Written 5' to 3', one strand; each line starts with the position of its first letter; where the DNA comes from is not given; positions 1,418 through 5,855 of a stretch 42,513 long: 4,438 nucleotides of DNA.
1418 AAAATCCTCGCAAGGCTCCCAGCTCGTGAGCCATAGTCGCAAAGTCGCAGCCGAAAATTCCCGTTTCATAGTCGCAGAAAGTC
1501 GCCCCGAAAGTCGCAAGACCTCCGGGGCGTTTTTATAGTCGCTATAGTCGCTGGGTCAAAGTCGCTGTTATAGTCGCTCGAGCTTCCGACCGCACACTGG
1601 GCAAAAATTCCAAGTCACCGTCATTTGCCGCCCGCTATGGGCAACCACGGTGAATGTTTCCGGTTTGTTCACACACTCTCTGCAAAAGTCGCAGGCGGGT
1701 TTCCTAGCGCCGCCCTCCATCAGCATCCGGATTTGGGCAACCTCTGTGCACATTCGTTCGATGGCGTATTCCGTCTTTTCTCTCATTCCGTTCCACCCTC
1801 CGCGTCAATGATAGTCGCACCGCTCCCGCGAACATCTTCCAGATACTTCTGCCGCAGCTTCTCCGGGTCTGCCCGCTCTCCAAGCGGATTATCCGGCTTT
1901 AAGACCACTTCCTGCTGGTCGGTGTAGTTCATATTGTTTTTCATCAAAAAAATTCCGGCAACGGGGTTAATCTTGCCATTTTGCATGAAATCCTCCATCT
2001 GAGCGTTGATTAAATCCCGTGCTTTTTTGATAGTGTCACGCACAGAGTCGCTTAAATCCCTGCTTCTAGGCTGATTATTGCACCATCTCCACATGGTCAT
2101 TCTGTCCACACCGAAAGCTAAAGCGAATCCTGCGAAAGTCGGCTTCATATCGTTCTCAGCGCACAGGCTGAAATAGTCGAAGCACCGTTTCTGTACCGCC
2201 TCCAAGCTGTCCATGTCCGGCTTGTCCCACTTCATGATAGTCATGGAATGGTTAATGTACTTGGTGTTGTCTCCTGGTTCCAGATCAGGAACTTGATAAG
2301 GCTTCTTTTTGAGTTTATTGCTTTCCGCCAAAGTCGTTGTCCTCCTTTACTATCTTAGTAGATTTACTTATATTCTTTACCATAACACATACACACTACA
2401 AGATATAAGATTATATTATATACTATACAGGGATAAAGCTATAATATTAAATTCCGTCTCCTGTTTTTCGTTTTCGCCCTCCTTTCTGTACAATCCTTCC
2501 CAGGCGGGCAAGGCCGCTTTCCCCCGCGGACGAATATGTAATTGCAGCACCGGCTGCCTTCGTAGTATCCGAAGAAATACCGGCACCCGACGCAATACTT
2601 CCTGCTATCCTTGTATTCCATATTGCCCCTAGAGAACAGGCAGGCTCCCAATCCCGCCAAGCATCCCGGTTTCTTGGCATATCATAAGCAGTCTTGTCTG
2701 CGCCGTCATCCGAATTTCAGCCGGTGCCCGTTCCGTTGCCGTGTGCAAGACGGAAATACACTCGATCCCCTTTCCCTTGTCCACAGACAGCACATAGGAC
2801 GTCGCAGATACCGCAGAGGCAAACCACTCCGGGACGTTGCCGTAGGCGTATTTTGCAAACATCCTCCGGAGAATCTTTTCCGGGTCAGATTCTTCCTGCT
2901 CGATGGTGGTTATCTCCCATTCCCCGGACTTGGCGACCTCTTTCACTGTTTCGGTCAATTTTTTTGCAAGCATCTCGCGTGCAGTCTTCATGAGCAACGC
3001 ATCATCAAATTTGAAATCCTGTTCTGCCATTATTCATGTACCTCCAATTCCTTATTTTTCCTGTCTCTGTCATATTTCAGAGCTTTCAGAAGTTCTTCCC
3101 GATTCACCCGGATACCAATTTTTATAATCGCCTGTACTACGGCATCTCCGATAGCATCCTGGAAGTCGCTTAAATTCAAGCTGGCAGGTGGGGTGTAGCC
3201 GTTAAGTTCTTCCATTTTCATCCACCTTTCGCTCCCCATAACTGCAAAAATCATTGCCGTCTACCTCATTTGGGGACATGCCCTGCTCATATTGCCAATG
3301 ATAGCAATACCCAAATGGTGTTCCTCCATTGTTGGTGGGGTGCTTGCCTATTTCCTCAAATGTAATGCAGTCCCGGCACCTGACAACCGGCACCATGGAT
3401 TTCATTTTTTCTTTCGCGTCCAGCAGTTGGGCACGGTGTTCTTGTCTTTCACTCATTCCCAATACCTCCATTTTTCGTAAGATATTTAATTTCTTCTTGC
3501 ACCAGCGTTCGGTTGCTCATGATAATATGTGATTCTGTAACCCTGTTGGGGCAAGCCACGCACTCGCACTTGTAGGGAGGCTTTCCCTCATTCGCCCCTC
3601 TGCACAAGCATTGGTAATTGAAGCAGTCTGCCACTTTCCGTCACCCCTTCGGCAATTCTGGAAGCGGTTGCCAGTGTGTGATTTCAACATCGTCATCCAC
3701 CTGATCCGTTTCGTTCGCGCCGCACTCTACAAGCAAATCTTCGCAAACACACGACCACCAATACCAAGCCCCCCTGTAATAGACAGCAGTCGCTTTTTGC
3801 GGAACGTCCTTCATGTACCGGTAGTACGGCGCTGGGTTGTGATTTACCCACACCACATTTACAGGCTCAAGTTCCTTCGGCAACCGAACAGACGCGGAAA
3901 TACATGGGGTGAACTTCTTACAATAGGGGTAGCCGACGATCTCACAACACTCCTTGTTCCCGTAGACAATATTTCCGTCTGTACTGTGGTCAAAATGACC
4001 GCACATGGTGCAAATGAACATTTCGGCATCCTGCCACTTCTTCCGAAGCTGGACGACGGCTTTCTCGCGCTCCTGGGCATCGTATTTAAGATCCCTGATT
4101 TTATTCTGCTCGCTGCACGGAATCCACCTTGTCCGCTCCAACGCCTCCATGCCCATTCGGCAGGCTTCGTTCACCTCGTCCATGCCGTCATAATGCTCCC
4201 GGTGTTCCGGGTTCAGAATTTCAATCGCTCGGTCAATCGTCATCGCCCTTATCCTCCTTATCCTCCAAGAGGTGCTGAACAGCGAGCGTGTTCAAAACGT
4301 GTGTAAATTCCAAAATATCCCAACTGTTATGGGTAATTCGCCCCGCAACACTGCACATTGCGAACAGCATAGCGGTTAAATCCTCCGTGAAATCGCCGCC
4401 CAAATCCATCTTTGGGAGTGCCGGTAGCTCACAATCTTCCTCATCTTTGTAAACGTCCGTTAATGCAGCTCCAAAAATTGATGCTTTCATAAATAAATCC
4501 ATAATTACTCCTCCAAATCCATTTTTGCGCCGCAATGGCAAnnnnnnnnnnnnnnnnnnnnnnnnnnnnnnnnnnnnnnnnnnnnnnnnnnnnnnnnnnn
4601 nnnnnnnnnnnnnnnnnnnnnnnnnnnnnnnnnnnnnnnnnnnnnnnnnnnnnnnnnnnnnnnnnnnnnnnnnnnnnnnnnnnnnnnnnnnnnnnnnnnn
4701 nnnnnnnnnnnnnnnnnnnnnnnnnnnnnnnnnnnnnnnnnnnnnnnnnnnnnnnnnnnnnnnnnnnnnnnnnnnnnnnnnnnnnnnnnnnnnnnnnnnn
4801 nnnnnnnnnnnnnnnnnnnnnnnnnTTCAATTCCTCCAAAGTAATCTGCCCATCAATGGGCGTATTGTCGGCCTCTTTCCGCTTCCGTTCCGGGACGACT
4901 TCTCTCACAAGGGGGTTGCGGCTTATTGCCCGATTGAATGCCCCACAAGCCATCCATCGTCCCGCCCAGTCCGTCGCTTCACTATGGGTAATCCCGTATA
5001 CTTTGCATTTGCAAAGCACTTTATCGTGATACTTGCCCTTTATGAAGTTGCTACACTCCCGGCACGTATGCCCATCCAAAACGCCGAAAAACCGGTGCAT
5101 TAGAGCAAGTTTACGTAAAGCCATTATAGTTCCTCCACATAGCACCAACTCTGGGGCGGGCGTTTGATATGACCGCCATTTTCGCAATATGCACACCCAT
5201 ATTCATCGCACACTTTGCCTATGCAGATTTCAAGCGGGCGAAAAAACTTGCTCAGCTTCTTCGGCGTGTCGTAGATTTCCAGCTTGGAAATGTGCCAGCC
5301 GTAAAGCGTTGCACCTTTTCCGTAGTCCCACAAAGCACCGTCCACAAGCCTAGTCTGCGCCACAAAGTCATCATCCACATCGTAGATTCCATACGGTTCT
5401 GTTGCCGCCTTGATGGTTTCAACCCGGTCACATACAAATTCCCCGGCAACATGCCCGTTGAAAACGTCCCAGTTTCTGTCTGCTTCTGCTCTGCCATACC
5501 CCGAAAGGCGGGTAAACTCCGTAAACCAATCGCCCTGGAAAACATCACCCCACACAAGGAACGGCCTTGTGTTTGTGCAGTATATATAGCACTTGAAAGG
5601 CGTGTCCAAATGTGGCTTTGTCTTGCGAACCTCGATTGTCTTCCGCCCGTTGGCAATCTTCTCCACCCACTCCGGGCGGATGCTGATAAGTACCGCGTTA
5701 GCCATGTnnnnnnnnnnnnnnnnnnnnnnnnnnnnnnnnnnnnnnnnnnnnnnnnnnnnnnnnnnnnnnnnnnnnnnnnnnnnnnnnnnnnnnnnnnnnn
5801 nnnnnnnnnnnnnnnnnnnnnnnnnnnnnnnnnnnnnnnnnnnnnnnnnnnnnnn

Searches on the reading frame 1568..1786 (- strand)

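Call 18: search_protein_families(library=pfam, max_evalue=0.01, proteins=[window:1568-1786:-])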
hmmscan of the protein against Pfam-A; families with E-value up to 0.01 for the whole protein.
window:1568-1786:- (72 aa): 3 families
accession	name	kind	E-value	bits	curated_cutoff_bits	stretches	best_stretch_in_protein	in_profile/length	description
PF12773.13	DZR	-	0.00098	19.7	27.3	0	30-66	10-45/45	Double zinc ribbon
PF22400.1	DUF6980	-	0.001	19.7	27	1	40-69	33-62/99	Domain of unknown function (DUF6980)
PF22795.1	DUF4796_N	-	0.0096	16.2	27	0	34-69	14-29/29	DUF4796 N-terminal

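Call 39: search_protein_families(library=phrogs, max_evalue=0.001, proteins=[window:1568-1786:-])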
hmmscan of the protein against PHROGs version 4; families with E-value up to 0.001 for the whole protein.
window:1568-1786:- (72 aa): 1 family
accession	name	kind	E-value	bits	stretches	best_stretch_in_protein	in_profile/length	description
phrog_1494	-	unknown function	0.00017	21.9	1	47-71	187-211/226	-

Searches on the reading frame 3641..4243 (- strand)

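Call 18: search_protein_families(library=pfam, max_evalue=0.01, proteins=[window:3641-4243:-])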
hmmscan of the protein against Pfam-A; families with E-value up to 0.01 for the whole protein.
window:3641-4243:- (200 aa): 1 family
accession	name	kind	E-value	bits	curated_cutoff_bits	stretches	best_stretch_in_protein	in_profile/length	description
PF04448.17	DUF551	-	0.00093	20.5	22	1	115-198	3-67/68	Protein of unknown function (DUF551)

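Call 39: search_protein_families(library=phrogs, max_evalue=0.001, proteins=[window:3641-4243:-])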
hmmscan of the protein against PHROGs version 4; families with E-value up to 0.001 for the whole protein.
window:3641-4243:- (200 aa): 2 families
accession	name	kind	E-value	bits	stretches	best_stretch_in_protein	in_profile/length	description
phrog_924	-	unknown function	1.4e-06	29.1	1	115-199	93-151/267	-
phrog_7704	-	unknown function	0.00014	22.8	1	176-199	147-170/173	-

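Call 51: search_protein_families(library=ncbifam, max_evalue=0.01, proteins=[window:3641-4243:-])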
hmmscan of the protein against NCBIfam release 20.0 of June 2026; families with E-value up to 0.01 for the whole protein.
window:3641-4243:- (200 aa): 0 families

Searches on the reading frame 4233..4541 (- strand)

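Call 17: search_protein_families(library=pfam, max_evalue=0.01, proteins=[window:4233-4541:-])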
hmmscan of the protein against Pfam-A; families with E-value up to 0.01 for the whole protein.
window:4233-4541:- (102 aa): 0 families

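Call 39: search_protein_families(library=phrogs, max_evalue=0.001, proteins=[window:4233-4541:-])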
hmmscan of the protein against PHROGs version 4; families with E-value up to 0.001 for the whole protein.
window:4233-4541:- (102 aa): 1 family
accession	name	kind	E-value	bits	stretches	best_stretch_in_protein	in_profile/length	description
phrog_37916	-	unknown function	4e-12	47.1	1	21-98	11-90/93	-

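Call 51: search_protein_families(library=ncbifam, max_evalue=0.01, proteins=[window:4233-4541:-])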
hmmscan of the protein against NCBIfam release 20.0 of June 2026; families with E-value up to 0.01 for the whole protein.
window:4233-4541:- (102 aa): 0 families

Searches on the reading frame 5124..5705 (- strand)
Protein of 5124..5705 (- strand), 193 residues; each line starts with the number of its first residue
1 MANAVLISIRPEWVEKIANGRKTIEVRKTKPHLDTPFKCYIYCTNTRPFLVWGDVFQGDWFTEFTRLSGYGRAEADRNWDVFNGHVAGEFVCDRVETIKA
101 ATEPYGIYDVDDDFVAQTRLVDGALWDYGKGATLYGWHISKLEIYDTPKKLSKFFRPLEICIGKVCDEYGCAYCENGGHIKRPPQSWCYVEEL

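Call 17: search_protein_families(library=pfam, max_evalue=0.01, proteins=[window:5124-5705:-])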
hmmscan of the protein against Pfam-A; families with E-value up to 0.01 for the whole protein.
window:5124-5705:- (193 aa): 1 family
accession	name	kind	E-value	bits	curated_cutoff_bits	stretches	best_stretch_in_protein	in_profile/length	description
PF04266.20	ASCH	-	0.0013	19.9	21.2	1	7-45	1-39/103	ASCH domain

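Call 39: search_protein_families(library=phrogs, max_evalue=0.001, proteins=[window:5124-5705:-])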
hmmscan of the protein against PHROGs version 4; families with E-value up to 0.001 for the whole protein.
window:5124-5705:- (193 aa): 1 family
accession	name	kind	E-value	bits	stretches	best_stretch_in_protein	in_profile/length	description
phrog_3136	-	unknown function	2.5e-26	93.3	1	3-192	3-127/134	-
